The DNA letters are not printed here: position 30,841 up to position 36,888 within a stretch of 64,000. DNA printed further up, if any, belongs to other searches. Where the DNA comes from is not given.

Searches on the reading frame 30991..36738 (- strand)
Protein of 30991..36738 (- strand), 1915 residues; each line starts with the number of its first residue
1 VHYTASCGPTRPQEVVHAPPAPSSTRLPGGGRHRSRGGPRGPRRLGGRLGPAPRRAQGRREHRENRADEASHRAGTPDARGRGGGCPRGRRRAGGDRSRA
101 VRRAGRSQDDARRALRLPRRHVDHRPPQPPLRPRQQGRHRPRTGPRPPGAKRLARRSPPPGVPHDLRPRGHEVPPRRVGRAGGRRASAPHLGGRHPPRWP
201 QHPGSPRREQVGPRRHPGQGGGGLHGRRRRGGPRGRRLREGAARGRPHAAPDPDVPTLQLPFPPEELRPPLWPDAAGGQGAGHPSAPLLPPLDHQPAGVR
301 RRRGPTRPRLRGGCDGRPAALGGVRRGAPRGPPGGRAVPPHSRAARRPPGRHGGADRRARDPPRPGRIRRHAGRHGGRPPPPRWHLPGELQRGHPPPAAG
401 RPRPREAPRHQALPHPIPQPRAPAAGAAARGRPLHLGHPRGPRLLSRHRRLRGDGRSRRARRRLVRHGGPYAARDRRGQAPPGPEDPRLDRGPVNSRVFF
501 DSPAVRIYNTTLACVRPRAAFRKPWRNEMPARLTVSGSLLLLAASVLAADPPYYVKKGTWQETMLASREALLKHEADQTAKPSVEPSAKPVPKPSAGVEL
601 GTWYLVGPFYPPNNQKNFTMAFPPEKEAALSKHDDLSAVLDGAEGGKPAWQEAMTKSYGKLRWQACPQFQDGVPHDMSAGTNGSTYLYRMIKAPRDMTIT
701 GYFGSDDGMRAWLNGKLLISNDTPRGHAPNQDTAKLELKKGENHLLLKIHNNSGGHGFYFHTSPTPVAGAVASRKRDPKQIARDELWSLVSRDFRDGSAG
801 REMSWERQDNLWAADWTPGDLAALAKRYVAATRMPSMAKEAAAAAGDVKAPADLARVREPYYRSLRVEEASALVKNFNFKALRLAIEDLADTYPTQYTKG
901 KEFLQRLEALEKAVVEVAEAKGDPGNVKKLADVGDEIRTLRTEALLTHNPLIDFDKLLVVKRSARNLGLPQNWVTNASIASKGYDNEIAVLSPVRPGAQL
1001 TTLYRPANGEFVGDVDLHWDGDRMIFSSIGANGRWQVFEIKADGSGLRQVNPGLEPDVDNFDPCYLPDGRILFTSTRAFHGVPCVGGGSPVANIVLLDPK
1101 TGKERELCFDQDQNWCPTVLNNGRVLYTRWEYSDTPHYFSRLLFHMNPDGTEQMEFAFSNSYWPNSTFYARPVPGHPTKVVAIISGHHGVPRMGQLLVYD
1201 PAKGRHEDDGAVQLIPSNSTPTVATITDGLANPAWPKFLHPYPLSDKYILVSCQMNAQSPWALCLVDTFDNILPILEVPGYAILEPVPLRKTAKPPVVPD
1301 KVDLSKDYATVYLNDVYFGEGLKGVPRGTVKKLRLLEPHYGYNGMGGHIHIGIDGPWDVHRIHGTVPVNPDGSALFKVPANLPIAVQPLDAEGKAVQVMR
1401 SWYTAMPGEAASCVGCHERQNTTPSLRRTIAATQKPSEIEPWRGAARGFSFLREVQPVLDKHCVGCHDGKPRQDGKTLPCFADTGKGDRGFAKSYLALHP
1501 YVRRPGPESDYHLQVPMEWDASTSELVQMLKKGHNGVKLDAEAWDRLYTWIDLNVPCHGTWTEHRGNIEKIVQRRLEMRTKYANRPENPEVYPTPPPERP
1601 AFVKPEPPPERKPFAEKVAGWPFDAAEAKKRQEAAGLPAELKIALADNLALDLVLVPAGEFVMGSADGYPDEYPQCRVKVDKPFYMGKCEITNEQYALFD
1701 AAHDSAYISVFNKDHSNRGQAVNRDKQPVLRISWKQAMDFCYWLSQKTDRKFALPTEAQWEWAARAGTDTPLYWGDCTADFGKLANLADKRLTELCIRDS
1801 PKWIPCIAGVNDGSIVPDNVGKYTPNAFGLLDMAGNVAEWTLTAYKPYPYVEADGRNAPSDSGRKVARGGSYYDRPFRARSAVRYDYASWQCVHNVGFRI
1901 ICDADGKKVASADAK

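Call 69: search_protein_families(library=pfam, proteins=[window:30991-36738:-], max_evalue=0.001)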
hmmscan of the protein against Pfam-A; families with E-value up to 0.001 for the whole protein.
window:30991-36738:- (1915 aa): 2 families
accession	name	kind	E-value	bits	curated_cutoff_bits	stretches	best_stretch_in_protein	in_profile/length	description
PF03781.23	FGE-sulfatase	-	1.1e-44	153.4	23.3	1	1652-1901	4-254/255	Sulfatase-modifying factor enzyme 1-like domain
PF18582.6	HZS_alpha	-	9.8e-30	103.4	26.6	1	1328-1418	1-98/98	Hydrazine synthase alpha subunit middle domain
